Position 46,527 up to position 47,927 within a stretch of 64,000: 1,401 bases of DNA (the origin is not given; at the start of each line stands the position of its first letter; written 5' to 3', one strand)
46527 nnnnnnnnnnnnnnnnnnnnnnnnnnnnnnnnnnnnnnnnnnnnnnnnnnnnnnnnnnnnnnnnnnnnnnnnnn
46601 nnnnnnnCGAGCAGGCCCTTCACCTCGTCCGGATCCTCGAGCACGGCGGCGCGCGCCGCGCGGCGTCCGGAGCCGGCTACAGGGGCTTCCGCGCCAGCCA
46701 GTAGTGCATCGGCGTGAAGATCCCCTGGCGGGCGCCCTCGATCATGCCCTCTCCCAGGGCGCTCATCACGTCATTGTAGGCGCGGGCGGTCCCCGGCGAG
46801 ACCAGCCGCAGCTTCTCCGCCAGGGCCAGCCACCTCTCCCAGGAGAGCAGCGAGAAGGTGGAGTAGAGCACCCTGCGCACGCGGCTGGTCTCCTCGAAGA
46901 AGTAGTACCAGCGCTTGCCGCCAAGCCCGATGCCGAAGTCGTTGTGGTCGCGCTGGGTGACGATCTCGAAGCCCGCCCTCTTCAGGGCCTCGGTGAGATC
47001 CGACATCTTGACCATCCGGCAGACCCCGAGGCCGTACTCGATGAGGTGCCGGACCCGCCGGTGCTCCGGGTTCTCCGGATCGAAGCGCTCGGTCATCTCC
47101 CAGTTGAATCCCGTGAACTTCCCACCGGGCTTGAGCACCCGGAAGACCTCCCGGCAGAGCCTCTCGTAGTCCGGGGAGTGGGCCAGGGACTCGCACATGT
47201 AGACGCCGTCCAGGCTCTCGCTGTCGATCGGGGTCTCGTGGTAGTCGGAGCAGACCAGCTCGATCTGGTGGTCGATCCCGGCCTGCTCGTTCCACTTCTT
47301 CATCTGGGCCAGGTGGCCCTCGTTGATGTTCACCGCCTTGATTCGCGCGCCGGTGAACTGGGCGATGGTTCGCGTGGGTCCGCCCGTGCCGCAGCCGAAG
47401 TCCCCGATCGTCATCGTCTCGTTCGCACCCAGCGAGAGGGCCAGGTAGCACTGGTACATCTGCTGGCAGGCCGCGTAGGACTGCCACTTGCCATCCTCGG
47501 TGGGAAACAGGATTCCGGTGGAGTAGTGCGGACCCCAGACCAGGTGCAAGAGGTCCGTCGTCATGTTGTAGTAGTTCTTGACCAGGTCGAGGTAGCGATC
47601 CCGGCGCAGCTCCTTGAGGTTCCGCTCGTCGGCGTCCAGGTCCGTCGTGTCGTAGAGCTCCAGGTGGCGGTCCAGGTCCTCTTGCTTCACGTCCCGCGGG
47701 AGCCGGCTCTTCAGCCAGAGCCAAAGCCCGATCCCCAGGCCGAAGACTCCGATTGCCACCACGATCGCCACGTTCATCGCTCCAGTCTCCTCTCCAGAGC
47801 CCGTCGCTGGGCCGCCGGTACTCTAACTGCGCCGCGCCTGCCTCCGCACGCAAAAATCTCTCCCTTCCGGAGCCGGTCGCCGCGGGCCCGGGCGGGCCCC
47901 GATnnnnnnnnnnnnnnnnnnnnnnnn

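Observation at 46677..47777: Membrane-anchored ERG6/SMT-type sterol C-methyltransferase homologue in a bacterial chromosome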

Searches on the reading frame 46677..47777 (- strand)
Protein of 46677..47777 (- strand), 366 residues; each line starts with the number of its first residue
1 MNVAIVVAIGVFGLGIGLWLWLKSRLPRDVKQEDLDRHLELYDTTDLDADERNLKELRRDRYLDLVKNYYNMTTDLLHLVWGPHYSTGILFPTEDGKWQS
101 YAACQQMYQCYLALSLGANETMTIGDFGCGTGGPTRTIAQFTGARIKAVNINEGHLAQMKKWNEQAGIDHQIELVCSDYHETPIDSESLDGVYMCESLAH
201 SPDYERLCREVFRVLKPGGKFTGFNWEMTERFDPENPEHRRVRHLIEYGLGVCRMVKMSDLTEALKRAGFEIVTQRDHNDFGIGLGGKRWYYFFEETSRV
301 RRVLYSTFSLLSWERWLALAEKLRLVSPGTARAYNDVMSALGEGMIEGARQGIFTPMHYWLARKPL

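Call 3: search_protein_families(library=pfam, proteins=[window:46677-47777:-], max_evalue=0.1)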
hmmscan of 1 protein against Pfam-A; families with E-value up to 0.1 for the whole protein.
window:46677-47777:- (366 aa): 13 families
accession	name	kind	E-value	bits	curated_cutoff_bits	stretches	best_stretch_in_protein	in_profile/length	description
PF08241.18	Methyltransf_11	-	1.3e-19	71.1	21.2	1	126-221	2-93/95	Methyltransferase domain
PF13649.12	Methyltransf_25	-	5.8e-18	65.8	27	1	126-219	3-97/97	Methyltransferase domain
PF01209.24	Ubie_methyltran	-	1.6e-11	44.4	20.1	1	117-223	44-151/233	ubiE/COQ5 methyltransferase family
PF08498.15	Sterol_MT_C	-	3.7e-10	40.2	21.7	1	316-365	17-65/66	Sterol methyltransferase C-terminal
PF08242.18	Methyltransf_12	-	7.1e-10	39.9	30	1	126-221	2-98/98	Methyltransferase domain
PF13847.12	Methyltransf_31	-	2.5e-09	37.4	27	1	120-222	3-108/145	Methyltransferase domain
PF02353.26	CMAS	-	3.3e-09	36.9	27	1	61-277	5-217/273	Mycolic acid cyclopropane synthetase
PF13489.12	Methyltransf_23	-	5.4e-09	36.4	27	1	118-275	20-164/164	Methyltransferase domain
PF09445.16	Methyltransf_15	-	9.8e-05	22.4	22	1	125-182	5-61/165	RNA cap guanine-N2 methyltransferase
PF05148.21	Methyltransf_8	-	0.00027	21.3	27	1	174-222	108-155/219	Hypothetical methyltransferase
PF01728.25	FtsJ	-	0.055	13.8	24.1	0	120-159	21-61/181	FtsJ-like methyltransferase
PF01596.23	Methyltransf_3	-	0.073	12.8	22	0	116-179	43-105/204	O-methyltransferase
PF05175.20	MTS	-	0.08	13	23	0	116-190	27-100/170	Methyltransferase small domain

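Call 4: search_protein_families(library=ncbifam, proteins=[window:46677-47777:-], max_evalue=0.1)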
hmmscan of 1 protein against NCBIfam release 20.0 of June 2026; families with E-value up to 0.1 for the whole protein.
window:46677-47777:- (366 aa): 33 families (the best 25 are shown)
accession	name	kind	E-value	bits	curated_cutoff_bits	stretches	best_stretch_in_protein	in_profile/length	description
NF041675.1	sarc_dimgly_tmase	equivalog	1.7e-19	70.9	550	1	60-224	6-169/278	sarcosine/dimethylglycine N-methyltransferase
NF045667.1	MTase_DVU1556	equivalog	2.7e-13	49.8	155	1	119-280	21-170/213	DVU_1556 family methyltransferase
NF040703.1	cyclopro_CfaB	exception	1.2e-10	40.7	650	1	65-274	106-313/393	C17 cyclopropane fatty acid synthase CfaB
TIGR02072.1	BioC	equivalog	5.8e-10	39.4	184.95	1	98-221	9-130/244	malonyl-ACP O-methyltransferase BioC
NF043040.1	corrin_prot_MT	hypoth_equivalog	1.5e-09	37.6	180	1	120-276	41-202/216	corrinoid protein-associated methyltransferase CpaM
TIGR01934.1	MenG_MenH_UbiE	subfamily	1.8e-09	37.2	158.35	1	116-222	35-140/223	ubiquinone/menaquinone biosynthesis methyltransferase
NF001243.0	PRK00216.1-4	equivalog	1.5e-08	34.2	235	1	121-222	48-150/237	demethylmenaquinone methyltransferase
NF001240.0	PRK00216.1-1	equivalog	2.4e-08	33.4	378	1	118-221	61-166/251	bifunctional demethylmenaquinone methyltransferase/2-methoxy-6-polyprenyl-1,4-benzoquinol methylase UbiE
NF041536.1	ArsM_DUF2284_UU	exception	3.1e-08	32.4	575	1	115-233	70-190/459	arsenite methyltransferase/DUF2284 domain selenoprotein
NF001242.0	PRK00216.1-3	equivalog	3.2e-08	33.3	351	1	119-224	69-176/258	bifunctional demethylmenaquinone methyltransferase/2-methoxy-6-polyprenyl-1,4-benzoquinol methylase UbiE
TIGR02752.1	MenG_heptapren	equivalog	3.3e-08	33.3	419.85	1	121-223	46-149/231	demethylmenaquinone methyltransferase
NF001244.0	PRK00216.1-5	equivalog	9e-08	31.7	216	1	117-222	45-152/236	bifunctional demethylmenaquinone methyltransferase/2-methoxy-6-polyprenyl-1,4-benzoquinol methylase UbiE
NF041537.1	ArsM_AhpD_UU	exception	9.6e-08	31.2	510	1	116-236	71-193/345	arsenite methyltransferase/AhpD domain selenoprotein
NF045823.1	PthPhpthDimycoMt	equivalog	1.4e-07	30.9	300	1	127-222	73-165/256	phthiotriol/phenolphthiotriol dimycocerosates methyltransferase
NF008823.0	PRK11873.1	subfamily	3.7e-07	29.9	263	1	123-274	80-227/272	arsenite methyltransferase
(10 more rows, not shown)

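Call 5: search_solved_structures(query=window:46677-47777:-, max_evalue=0.01, show_alignments=2)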
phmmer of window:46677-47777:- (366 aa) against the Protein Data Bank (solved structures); distinct sequences matched with E-value up to 0.01: 34.
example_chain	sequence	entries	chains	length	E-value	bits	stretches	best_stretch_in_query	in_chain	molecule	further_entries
8zc8_A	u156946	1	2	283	6.3e-14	54.8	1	116-226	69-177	MitM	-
21zq_A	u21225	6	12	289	6.6e-14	54.7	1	116-226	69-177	MitM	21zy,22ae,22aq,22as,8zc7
4pne_A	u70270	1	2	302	2.2e-13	53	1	68-277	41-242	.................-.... protein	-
3bus_A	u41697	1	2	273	4.1e-12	48.8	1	67-221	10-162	Methyltransferase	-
6uv6_A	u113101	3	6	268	7.5e-12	47.9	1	123-269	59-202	D-glucose O-methyltransferase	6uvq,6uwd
5gm1_A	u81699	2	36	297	9.4e-12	47.6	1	63-235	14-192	O-methylransferase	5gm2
7v6h_A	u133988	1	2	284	5.3e-09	38.6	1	124-222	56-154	Cyclopropane fatty-acyl-phospholipid synthase-like methyltransferase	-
2o57_A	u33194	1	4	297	5.4e-09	38.5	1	125-221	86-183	putative sarcosine dimethylglycine methyltransferase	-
2yqz_A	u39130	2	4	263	1.8e-08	36.9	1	127-272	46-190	Hypothetical protein TTHA0223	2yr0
3t7r_A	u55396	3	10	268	5.7e-08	35.2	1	122-221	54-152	Putative methyltransferase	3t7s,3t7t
3e7p_A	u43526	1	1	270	5.8e-08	35.1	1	122-221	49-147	Putative methyltransferase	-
4ine_A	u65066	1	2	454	5e-07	32.1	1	122-221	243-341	Protein PMT-2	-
9tb4_A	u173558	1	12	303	1.2e-06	30.9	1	113-223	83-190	C6-FPP methytransferase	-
3mgg_A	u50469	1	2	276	1.6e-06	30.4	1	126-227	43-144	Methyltransferase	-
3kkz_A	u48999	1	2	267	3e-06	29.5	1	119-222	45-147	uncharacterized protein Q5LES9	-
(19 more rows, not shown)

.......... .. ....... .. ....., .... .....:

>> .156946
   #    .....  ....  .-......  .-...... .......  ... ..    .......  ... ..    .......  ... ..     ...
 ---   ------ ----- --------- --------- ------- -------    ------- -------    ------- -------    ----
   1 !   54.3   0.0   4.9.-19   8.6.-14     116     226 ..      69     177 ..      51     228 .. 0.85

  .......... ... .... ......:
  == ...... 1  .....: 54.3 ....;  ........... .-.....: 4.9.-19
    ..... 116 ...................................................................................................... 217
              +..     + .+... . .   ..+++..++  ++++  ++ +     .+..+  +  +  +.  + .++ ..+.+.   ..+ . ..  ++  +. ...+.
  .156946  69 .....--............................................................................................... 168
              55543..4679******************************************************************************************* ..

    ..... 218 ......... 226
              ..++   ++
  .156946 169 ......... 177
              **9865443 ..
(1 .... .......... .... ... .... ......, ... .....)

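Call 6: find_homologous_proteins(query=window:46677-47777:-, max_evalue=0.00001)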
Query window:46677-47777:- (366 aa): 50 proteins with E <= 0.00001 among 3160 candidates.
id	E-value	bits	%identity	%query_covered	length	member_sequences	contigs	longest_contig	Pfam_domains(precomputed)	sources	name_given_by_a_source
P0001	6.9e-256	866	100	100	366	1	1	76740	PF13847.13,PF13489.13,PF02353.27,PF13649.13,PF01209.25,PF08241.19,PF08242.19,PF08498.16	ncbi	-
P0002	3.2e-179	614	73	95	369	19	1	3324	PF13847.13,PF13489.13,PF13649.13,PF01209.25,PF08241.19,PF08242.19,PF08498.16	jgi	jgi:sterol 24-C-methyltransferase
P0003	3.4e-174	597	69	99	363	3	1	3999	PF13847.13,PF13489.13,PF02353.27,PF13649.13,PF01209.25,PF08241.19,PF08242.19,PF08498.16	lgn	-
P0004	6.2e-174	596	71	94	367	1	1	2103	PF13847.13,PF13489.13,PF02353.27,PF13649.13,PF01209.25,PF08241.19,PF08242.19,PF08498.16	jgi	jgi:sterol 24-C-methyltransferase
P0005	1.7e-173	595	68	100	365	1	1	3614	PF13847.13,PF13489.13,PF02353.27,PF13649.13,PF01209.25,PF08241.19,PF08242.19,PF08498.16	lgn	-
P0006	2.6e-173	594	69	98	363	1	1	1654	PF13847.13,PF13489.13,PF02353.27,PF13649.13,PF01209.25,PF08241.19,PF08242.19,PF08498.16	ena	-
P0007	4.9e-171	587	72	95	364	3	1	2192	PF13847.13,PF13489.13,PF02353.27,PF13649.13,PF01209.25,PF08241.19,PF08242.19,PF08498.16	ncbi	-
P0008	1.5e-168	579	71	93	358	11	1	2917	PF13847.13,PF13489.13,PF02353.27,PF13649.13,PF01209.25,PF08241.19,PF08242.19,PF08498.16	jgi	jgi:sterol 24-C-methyltransferase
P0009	4.1e-168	577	66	100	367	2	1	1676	PF13847.13,PF13489.13,PF02353.27,PF13649.13,PF01209.25,PF08241.19,PF08242.19,PF08498.16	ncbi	-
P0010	6.8e-167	573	70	92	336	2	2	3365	PF13847.13,PF13489.13,PF02353.27,PF13649.13,PF01209.25,PF08241.19,PF08242.19,PF08498.16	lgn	-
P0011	1.2e-155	536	64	94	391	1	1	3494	PF13847.13,PF13489.13,PF02353.27,PF13649.13,PF01209.25,PF08241.19,PF08242.19,PF08498.16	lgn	-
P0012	3.1e-140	485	58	99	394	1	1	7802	PF13847.13,PF13489.13,PF02353.27,PF13649.13,PF01209.25,PF08241.19,PF08242.19,PF08498.16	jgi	jgi:sterol 24-C-methyltransferase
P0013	2.7e-126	440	53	99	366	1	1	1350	PF13847.13,PF13489.13,PF02353.27,PF13649.13,PF01209.25,PF08241.19,PF08242.19,PF08498.16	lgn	-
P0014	9.0e-124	431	66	75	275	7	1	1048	PF13847.13,PF13489.13,PF02353.27,PF13649.13,PF01209.25,PF08241.19,PF08242.19,PF08498.16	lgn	-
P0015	4.2e-123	429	57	90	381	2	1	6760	PF13847.13,PF02353.27,PF13649.13,PF01209.25,PF08241.19,PF08242.19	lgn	-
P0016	3.7e-122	426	65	77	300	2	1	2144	PF13847.13,PF02353.27,PF13649.13,PF01209.25,PF08241.19,PF08242.19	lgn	-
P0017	2.4e-121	423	62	78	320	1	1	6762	PF13847.13,PF13489.13,PF02353.27,PF13649.13,PF01209.25,PF08241.19,PF08242.19,PF08498.16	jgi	jgi:sterol 24-C-methyltransferase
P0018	1.4e-116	408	58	86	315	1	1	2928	PF13847.13,PF02353.27,PF13649.13,PF01209.25,PF08241.19,PF08242.19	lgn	-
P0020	1.1e-104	368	50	92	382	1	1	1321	PF13489.13,PF02353.27,PF13649.13,PF01209.25,PF08241.19,PF08242.19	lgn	-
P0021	3.1e-102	360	50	92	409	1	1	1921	PF13847.13,PF13649.13,PF01209.25,PF08241.19,PF08242.19,PF08498.16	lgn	-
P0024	3.6e-92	327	61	59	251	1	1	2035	PF13847.13,PF13649.13,PF01209.25,PF08241.19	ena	-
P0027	1.1e-66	243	53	57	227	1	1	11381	PF13649.13,PF05148.22,PF01209.25,PF08241.19,PF08498.16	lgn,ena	-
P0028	1.4e-56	210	62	41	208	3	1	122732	PF13649.13,PF08241.19,PF08242.19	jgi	jgi:ubiquinone/menaquinone biosynthesis C-methylase UbiE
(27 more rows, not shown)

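Call 7: find_related_loci(query=window:46677-47777:-, collection=genome_contigs, flank=10000)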
Query window:46677-47777:- (366 aa) in genome_contigs; peptide patterns used: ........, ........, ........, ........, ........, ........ (x = any residue, [..] = any of these).
44 stretches matched a pattern; 3 encode a relative of the query (tblastn E <= 1e-3); 3 distinct loci.
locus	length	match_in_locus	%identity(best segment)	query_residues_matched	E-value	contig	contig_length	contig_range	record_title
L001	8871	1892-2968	71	4-365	5e-180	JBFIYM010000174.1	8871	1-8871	MAG: Myxococcota bacterium isolate Mix_sand14.2021.12.G.35 k141_256478_length_8871_cov_10.0000, whole genome shotgun seq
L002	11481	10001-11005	70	30-365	2e-168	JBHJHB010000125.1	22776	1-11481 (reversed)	MAG: Sandaracinaceae bacterium isolate sb_S12C846_1 S12Ck141_406244, whole genome shotgun sequence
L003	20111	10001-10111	62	329-365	1e-10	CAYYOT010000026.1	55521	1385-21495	MAG TPA_asm: uncultured Myxococcales bacterium isolate SRP128890_co1_37 genome assembly, contig: NODE_1003_length_55521_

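Call 8: find_encoding_contigs(protein=P0001, flank=10000, max_places=3)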
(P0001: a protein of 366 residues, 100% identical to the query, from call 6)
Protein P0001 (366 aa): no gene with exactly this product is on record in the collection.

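Call 34: search_protein_representatives(protein=window:46677-47777:-)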
Query: 366 residues. Proteins with E-value up to 0.001 (for the whole library): 6702; up to 1e-10: 972; up to 1e-30: 122. The best 150 are listed.
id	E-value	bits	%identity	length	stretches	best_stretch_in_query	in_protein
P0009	1.3e-168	577.1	66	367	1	1-365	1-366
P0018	4.5e-117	407.5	59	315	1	37-348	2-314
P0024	1.1e-92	327.2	62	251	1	29-246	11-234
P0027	3.6e-67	243.2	57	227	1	159-365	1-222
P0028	4.5e-57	210.0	62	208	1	73-224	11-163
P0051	1.4e-52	195.3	36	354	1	36-366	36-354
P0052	2.1e-52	194.6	34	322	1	47-365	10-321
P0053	3.2e-51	190.7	52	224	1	15-199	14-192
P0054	2.2e-49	184.7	32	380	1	28-366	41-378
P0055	1.5e-48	182.0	37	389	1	45-366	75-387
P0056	5.6e-48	180.1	31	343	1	57-366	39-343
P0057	1.1e-45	172.5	33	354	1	51-365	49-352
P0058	1.4e-45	172.1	32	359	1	37-366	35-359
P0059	3.1e-45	171.1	31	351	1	43-365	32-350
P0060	1.4e-44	168.8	31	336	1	55-363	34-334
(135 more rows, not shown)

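Call 35: list_cluster_members(proteins=[P0051, P0052, P0054, P0055, P0056, P0057, P0020, P0021, P0028, P0001])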
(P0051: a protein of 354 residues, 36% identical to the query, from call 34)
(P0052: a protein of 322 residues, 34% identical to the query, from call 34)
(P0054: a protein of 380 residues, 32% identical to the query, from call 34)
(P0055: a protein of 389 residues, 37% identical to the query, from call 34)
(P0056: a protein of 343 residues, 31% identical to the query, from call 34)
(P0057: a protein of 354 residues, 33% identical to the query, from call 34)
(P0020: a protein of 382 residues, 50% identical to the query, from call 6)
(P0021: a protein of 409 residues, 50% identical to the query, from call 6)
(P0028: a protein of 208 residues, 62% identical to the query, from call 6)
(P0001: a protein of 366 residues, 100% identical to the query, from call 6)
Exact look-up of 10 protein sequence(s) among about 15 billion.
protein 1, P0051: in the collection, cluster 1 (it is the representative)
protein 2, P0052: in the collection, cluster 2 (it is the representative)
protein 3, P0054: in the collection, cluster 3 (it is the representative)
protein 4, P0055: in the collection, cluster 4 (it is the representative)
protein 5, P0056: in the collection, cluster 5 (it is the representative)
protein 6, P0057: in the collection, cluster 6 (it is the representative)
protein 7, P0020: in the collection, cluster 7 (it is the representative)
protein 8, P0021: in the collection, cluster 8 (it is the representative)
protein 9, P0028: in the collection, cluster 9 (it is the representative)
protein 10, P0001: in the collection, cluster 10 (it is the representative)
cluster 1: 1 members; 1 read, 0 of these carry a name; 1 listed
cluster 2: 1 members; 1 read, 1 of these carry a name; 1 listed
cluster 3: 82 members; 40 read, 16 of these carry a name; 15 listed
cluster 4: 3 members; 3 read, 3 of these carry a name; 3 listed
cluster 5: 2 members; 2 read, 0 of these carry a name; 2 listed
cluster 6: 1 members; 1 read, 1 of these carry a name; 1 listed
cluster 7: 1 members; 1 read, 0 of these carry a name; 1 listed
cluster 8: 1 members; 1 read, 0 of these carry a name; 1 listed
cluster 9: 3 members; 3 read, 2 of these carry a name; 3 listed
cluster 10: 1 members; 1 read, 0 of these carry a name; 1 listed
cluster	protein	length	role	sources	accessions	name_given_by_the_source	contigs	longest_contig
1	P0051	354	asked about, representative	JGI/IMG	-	-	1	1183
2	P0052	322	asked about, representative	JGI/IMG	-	sterol 24-C-methyltransferase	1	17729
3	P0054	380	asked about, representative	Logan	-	-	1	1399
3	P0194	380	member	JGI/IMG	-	sterol 24-C-methyltransferase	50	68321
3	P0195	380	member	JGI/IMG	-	sterol 24-C-methyltransferase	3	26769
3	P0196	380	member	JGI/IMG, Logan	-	sterol 24-C-methyltransferase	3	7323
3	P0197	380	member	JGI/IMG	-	sterol 24-C-methyltransferase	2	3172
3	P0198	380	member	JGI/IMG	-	sterol 24-C-methyltransferase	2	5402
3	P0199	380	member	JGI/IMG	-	sterol 24-C-methyltransferase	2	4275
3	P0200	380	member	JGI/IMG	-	sterol 24-C-methyltransferase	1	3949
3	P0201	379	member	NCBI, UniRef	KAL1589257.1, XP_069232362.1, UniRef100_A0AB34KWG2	Sterol 24-C-methyltransferase erg6 [Cladosporium halotolerans] | Sterol 24-C-methyltransferase n=1 Tax=Cladosporium halotolerans TaxID=1052096 ...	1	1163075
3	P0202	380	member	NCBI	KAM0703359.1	hypothetical protein Q7P35_009298 [Cladosporium inversicolor]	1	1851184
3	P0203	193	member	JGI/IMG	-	sterol 24-C-methyltransferase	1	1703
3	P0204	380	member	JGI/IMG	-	sterol 24-C-methyltransferase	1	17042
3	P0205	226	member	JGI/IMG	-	sterol 24-C-methyltransferase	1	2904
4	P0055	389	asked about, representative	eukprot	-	TRINITY_DN9988_c0_g1_i4.p1 TRINITY_DN9988_c0_g1~~TRINITY_DN9988_c0_g1_i4.p1 ORF ...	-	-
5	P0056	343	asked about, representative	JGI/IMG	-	-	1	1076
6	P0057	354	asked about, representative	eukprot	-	Plantae.Rhodophyta-Purpureofilum_apyrenoidigerum.ctg15163.p2 ...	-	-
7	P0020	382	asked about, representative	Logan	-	-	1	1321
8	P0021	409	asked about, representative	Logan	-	-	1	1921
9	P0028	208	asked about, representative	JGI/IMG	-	ubiquinone/menaquinone biosynthesis C-methylase UbiE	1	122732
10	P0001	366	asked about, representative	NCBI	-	-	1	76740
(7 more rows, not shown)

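Call 36: find_encoding_contigs(protein=P0028, flank=10000, max_places=2)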
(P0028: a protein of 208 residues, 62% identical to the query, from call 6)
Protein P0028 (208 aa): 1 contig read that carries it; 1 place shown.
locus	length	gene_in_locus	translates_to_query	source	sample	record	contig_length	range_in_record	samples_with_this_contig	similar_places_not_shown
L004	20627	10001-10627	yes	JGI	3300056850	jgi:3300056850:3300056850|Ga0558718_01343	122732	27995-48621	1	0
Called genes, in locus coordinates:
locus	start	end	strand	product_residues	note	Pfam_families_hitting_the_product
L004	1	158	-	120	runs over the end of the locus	PF01019:G_glu_transpept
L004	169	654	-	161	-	PF01019:G_glu_transpept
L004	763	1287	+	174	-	-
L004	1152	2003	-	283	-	-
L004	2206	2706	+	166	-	-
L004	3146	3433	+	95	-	-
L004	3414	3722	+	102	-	-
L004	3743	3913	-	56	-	-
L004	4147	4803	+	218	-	-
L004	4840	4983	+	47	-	-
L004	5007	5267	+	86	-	-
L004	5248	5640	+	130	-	-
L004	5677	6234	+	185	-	-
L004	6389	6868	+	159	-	PF00191:Annexin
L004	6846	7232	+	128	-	PF00191:Annexin (weak)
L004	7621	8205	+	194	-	-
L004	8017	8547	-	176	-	-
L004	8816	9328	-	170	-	-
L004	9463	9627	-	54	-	-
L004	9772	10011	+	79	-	-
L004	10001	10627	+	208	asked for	PF08241:Methyltransf_11, PF08242:Methyltransf_12 (weak), PF13649:Methyltransf_25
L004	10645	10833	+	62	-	-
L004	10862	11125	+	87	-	PF08498:Sterol_MT_C (weak)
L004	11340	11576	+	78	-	-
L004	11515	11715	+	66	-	-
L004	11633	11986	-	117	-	-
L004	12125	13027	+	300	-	PF00856:SET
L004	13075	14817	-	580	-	-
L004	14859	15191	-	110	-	PF16381:Coatomer_g_Cpla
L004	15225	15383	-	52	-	PF08752:COP-gamma_platf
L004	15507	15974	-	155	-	PF08752:COP-gamma_platf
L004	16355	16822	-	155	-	PF01602:Adaptin_N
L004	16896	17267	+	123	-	-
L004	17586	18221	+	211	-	-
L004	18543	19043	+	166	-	-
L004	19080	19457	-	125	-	-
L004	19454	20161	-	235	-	-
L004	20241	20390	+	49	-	-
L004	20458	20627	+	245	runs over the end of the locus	-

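Call 37: find_encoding_contigs(protein=P0012, flank=10000, max_places=2)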
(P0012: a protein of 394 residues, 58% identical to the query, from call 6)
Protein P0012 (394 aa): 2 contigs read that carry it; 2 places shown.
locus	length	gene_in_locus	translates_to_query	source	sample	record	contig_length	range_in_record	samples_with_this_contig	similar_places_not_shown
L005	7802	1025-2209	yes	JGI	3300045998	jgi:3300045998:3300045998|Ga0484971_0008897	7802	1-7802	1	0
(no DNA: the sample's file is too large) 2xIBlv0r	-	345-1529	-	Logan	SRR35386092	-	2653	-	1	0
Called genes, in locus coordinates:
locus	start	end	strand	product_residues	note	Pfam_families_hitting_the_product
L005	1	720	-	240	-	?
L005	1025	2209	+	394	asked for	PF02353:CMAS (weak), PF01209:Ubie_methyltran, PF13489:Methyltransf_23, PF08241:Methyltransf_11, PF08242:Methyltransf_12 (weak), PF13649:Methyltransf_25, PF13847:Methyltransf_31, PF08498:Sterol_MT_C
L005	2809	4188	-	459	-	PF00450:Peptidase_S10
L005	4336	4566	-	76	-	-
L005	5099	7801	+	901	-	?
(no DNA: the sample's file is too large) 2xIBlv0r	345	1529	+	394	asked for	PF02353:CMAS (weak), PF01209:Ubie_methyltran, PF13489:Methyltransf_23, PF08241:Methyltransf_11, PF08242:Methyltransf_12 (weak), PF13649:Methyltransf_25, PF13847:Methyltransf_31, PF08498:Sterol_MT_C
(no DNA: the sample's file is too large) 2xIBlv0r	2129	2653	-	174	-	?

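Call 38: find_encoding_contigs(protein=P0027, flank=10000, max_places=2)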
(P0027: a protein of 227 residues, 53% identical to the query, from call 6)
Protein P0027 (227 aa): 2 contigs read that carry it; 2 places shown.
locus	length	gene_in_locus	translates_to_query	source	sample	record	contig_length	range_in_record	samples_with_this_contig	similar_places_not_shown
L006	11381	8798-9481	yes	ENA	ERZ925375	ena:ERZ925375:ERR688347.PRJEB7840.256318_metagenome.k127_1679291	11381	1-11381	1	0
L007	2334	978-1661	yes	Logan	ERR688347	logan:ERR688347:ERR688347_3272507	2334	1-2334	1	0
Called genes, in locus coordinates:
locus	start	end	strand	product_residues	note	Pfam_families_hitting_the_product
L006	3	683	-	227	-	?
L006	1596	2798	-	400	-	PF00160:Pro_isomerase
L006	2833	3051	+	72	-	-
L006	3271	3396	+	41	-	-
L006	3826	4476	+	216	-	-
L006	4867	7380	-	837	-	PF00350:Dynamin_N, PF01926:MMR_HSR1 (faint)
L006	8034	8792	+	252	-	-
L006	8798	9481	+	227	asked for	PF01209:Ubie_methyltran (faint), PF05148:Methyltransf_8 (faint), PF08241:Methyltransf_11, PF13649:Methyltransf_25, PF08498:Sterol_MT_C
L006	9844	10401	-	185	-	PF02219:MTHFR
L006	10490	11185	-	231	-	PF02219:MTHFR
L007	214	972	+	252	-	-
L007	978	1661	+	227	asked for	PF01209:Ubie_methyltran (faint), PF05148:Methyltransf_8 (faint), PF08241:Methyltransf_11, PF13649:Methyltransf_25, PF08498:Sterol_MT_C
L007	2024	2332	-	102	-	?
